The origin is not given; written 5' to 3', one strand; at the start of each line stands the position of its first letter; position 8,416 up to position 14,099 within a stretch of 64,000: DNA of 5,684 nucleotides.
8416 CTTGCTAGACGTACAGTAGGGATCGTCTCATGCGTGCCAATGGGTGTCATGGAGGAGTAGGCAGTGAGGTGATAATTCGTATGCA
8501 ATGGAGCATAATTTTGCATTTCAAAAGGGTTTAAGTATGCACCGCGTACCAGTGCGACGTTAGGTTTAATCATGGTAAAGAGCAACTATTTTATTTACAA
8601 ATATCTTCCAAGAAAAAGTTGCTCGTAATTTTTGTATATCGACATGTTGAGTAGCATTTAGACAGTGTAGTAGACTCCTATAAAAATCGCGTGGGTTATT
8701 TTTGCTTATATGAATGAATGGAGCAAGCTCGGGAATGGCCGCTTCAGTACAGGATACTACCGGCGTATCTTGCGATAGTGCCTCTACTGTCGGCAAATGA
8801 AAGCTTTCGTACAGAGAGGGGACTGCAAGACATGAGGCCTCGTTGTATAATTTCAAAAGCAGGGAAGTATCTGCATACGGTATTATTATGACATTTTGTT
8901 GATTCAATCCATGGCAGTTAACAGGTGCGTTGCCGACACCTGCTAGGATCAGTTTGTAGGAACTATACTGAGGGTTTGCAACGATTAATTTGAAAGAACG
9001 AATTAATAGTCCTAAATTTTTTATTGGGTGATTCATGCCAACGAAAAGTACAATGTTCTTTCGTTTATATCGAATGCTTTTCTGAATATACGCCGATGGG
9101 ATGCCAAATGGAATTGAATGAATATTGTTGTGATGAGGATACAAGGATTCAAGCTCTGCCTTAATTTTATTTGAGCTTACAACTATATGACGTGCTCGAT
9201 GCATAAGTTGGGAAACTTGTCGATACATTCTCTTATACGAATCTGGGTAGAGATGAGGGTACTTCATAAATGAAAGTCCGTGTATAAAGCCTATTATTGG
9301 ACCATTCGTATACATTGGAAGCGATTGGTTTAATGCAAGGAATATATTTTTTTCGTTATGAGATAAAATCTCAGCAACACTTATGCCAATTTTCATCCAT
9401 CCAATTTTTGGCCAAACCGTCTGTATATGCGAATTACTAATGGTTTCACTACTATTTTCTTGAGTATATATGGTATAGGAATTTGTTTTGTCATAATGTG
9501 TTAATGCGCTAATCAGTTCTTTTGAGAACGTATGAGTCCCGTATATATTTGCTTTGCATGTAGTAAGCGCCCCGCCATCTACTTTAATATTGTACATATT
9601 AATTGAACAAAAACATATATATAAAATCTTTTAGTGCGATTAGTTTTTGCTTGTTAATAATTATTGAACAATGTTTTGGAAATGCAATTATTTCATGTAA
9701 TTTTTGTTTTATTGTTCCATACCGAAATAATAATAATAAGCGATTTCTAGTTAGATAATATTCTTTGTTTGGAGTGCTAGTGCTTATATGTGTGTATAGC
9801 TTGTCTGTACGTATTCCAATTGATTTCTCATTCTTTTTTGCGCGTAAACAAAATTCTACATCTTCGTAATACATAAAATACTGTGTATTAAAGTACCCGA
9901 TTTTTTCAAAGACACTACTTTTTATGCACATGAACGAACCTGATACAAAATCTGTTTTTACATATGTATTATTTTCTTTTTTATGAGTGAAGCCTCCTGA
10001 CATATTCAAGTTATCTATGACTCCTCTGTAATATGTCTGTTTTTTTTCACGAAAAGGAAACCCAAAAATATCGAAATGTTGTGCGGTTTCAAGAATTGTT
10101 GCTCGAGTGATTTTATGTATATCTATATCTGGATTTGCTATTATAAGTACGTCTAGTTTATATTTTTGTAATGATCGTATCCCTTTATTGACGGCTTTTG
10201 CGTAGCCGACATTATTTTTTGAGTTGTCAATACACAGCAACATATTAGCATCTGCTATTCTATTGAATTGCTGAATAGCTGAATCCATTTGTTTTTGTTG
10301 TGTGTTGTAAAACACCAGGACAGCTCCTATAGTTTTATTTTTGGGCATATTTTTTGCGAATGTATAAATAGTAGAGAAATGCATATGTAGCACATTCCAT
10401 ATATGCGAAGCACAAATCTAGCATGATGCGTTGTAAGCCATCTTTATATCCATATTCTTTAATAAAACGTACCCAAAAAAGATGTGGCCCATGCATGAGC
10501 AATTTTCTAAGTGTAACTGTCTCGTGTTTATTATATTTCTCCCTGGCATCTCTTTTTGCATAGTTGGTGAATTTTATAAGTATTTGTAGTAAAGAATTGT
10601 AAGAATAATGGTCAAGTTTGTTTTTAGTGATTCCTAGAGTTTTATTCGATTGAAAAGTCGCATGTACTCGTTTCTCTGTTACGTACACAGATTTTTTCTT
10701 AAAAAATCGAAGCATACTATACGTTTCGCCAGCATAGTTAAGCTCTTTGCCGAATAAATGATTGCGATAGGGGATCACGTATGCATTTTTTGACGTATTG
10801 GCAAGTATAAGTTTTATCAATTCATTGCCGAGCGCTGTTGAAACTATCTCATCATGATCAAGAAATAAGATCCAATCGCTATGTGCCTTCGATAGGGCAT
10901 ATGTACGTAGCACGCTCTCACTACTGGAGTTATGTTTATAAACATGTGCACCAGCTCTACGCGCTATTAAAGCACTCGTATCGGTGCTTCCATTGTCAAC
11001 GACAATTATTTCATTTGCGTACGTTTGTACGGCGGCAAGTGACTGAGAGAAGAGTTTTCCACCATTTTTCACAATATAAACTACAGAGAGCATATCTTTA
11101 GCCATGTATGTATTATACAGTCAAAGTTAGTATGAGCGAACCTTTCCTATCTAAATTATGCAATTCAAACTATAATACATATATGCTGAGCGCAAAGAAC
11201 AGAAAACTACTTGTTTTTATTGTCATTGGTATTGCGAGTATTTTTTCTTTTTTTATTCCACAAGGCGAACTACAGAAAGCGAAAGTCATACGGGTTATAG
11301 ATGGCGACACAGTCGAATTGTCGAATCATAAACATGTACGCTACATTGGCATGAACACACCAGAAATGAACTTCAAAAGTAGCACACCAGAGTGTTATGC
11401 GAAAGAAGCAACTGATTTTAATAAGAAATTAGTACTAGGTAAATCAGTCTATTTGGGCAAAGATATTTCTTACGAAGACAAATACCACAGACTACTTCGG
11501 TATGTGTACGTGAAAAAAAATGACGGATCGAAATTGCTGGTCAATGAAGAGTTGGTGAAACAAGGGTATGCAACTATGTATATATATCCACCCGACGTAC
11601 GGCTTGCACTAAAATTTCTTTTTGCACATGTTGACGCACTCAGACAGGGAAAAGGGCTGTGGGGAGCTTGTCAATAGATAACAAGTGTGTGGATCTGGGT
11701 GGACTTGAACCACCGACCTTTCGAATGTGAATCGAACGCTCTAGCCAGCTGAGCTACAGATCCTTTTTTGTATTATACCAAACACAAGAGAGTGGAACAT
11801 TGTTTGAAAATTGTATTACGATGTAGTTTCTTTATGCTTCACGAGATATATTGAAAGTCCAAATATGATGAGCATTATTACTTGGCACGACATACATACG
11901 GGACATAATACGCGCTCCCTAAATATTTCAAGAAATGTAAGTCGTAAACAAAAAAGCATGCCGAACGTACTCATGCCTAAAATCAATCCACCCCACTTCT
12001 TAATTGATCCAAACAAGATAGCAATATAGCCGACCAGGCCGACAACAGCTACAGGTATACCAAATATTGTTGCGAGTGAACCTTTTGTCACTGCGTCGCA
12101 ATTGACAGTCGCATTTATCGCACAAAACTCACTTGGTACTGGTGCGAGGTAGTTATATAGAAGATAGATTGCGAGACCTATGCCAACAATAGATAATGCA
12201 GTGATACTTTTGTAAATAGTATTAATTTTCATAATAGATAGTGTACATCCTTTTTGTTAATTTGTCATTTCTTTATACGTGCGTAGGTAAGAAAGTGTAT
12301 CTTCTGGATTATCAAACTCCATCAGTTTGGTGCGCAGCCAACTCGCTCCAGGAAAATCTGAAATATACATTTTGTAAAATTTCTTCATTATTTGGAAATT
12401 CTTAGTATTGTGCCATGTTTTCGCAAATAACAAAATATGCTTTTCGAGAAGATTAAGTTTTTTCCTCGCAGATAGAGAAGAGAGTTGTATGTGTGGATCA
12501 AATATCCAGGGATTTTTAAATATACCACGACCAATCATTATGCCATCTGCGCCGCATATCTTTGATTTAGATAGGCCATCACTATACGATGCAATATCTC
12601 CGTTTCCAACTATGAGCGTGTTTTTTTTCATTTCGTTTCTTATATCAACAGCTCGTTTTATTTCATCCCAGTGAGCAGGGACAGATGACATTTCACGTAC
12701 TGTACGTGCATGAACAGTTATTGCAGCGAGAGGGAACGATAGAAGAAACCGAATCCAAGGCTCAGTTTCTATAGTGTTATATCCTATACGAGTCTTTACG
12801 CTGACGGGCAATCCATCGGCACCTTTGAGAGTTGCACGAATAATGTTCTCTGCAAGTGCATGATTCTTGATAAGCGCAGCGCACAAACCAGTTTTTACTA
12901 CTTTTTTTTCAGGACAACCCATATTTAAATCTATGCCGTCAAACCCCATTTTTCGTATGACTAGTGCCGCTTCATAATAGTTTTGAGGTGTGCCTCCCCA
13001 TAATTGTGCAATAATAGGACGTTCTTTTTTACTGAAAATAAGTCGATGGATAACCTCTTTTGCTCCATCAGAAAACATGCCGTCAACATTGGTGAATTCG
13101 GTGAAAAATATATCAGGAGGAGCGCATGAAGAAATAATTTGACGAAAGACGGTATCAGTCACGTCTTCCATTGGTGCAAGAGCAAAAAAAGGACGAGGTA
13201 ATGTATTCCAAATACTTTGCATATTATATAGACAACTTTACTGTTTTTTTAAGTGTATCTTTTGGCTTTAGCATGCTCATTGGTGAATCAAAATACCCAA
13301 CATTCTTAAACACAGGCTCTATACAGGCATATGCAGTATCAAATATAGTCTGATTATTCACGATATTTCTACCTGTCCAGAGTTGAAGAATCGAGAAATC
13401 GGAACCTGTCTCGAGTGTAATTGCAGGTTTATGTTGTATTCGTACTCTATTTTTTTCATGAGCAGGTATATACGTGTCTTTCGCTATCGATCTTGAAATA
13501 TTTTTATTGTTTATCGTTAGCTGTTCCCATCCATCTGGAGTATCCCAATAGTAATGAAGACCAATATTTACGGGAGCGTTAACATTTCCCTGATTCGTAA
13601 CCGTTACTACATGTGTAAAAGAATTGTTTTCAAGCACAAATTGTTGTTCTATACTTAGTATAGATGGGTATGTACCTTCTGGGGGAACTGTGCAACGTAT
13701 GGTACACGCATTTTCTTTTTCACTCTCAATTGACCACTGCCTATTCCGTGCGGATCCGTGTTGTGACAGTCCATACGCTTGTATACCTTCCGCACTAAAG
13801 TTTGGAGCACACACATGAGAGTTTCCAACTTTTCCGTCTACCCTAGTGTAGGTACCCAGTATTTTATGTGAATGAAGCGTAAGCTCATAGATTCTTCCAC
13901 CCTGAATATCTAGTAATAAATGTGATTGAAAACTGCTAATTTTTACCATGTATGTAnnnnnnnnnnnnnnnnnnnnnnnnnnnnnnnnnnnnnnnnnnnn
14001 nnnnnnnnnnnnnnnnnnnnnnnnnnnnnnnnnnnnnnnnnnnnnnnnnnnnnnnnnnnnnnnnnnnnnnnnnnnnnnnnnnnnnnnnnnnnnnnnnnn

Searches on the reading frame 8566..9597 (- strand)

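Call 13: search_protein_families(library=pfam, proteins=[window:8566-9597:-], max_evalue=0.001)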
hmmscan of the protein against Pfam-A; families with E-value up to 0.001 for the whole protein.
window:8566-9597:- (343 aa): 4 families
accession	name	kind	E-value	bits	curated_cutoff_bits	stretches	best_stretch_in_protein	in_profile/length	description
PF13692.12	Glyco_trans_1_4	-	2.1e-15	57.6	27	1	181-313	2-140/142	Glycosyl transferases group 1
PF00534.26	Glycos_transf_1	-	1.5e-14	54.3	26.4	1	171-284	6-123/172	Glycosyl transferases group 1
PF13439.12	Glyco_transf_4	-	2.4e-06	28.1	28.5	1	79-167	78-167/170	Glycosyltransferase Family 4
PF20706.3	GT4-conflict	-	2.7e-06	27.1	26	1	125-281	137-309/385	Family 4 Glycosyltransferase in conflict systems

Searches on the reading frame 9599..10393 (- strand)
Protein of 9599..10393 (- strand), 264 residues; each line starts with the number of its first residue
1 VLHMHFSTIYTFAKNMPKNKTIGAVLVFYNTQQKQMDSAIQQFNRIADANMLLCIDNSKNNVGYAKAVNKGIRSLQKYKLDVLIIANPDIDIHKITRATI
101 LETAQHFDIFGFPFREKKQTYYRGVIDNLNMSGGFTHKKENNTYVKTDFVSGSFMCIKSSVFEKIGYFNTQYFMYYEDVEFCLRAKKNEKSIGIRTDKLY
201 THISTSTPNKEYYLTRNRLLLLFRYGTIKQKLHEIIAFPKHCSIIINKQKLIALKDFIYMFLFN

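Call 14: search_protein_families(library=pfam, proteins=[window:9599-10393:-], max_evalue=0.001)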
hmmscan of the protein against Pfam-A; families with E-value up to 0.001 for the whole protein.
window:9599-10393:- (264 aa): 1 family
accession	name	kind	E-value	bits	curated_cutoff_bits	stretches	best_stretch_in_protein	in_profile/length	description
PF13641.12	Glyco_tranf_2_3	-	0.00025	21.6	27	1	40-209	48-218/230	Glycosyltransferase like family 2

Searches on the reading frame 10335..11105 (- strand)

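Call 14: search_protein_families(library=pfam, proteins=[window:10335-11105:-], max_evalue=0.001)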
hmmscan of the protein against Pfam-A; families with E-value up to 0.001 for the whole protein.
window:10335-11105:- (256 aa): 3 families
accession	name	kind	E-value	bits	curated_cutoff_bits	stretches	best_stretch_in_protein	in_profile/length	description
PF00535.33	Glycos_transf_2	-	7.5e-12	45.9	23.3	1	7-127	1-130/168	Glycosyl transferase family 2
PF13704.12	Glyco_tranf_2_4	-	6.6e-07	30.2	27.5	1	22-90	10-86/98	Glycosyl transferase family 2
PF10111.15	Glyco_tranf_2_2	-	6.8e-05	22.9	27.3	1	30-100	29-106/276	Glycosyltransferase like family 2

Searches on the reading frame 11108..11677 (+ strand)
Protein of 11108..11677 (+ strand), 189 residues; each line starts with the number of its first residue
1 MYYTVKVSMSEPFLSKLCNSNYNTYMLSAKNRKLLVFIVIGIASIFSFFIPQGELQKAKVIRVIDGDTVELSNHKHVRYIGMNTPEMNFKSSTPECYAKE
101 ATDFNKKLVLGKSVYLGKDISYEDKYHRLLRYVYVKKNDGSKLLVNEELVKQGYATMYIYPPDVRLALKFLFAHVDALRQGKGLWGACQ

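Call 14: search_protein_families(library=pfam, proteins=[window:11108-11677:+], max_evalue=0.001)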
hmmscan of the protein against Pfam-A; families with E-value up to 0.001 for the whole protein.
window:11108-11677:+ (189 aa): 1 family
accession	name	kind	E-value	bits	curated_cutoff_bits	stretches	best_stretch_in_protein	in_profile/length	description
PF00565.23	SNase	-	8e-18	65.3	21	1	77-185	2-105/107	Staphylococcal nuclease homologue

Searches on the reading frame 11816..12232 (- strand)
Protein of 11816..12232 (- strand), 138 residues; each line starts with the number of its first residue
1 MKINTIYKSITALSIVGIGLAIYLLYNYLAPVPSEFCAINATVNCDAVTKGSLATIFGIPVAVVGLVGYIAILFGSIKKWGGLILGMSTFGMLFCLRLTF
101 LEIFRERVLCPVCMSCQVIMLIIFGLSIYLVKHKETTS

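Call 14: search_protein_families(library=pfam, proteins=[window:11816-12232:-], max_evalue=0.001)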
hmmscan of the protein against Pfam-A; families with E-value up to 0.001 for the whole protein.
window:11816-12232:- (138 aa): 1 family
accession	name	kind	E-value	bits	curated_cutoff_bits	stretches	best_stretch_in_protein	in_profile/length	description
PF07884.19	VKOR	-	1.3e-20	74.3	27.5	1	10-127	3-133/134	Vitamin K epoxide reductase family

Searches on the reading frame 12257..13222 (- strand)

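Call 14: search_protein_families(library=pfam, proteins=[window:12257-13222:-], max_evalue=0.001)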
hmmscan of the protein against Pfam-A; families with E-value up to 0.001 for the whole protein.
window:12257-13222:- (321 aa): 1 family
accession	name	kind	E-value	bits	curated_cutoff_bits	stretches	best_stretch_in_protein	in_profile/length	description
PF01207.24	Dus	-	4.6e-55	187.4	20.4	1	15-315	2-305/311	Dihydrouridine synthase (Dus)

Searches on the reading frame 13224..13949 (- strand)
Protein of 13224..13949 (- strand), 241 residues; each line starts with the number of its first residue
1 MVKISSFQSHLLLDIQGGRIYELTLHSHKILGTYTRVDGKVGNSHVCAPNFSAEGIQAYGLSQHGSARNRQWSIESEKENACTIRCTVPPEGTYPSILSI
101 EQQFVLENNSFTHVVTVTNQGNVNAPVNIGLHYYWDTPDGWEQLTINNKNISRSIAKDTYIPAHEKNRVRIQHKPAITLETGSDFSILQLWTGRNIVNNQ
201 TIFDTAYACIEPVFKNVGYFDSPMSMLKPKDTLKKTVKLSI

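Call 14: search_protein_families(library=pfam, proteins=[window:13224-13949:-], max_evalue=0.001)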
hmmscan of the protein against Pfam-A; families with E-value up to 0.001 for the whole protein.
window:13224-13949:- (241 aa): 1 family
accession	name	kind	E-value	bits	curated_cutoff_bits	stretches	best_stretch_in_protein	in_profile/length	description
PF01263.26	Aldose_epim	-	3.2e-15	56.7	27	1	42-151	70-172/299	Aldose 1-epimerase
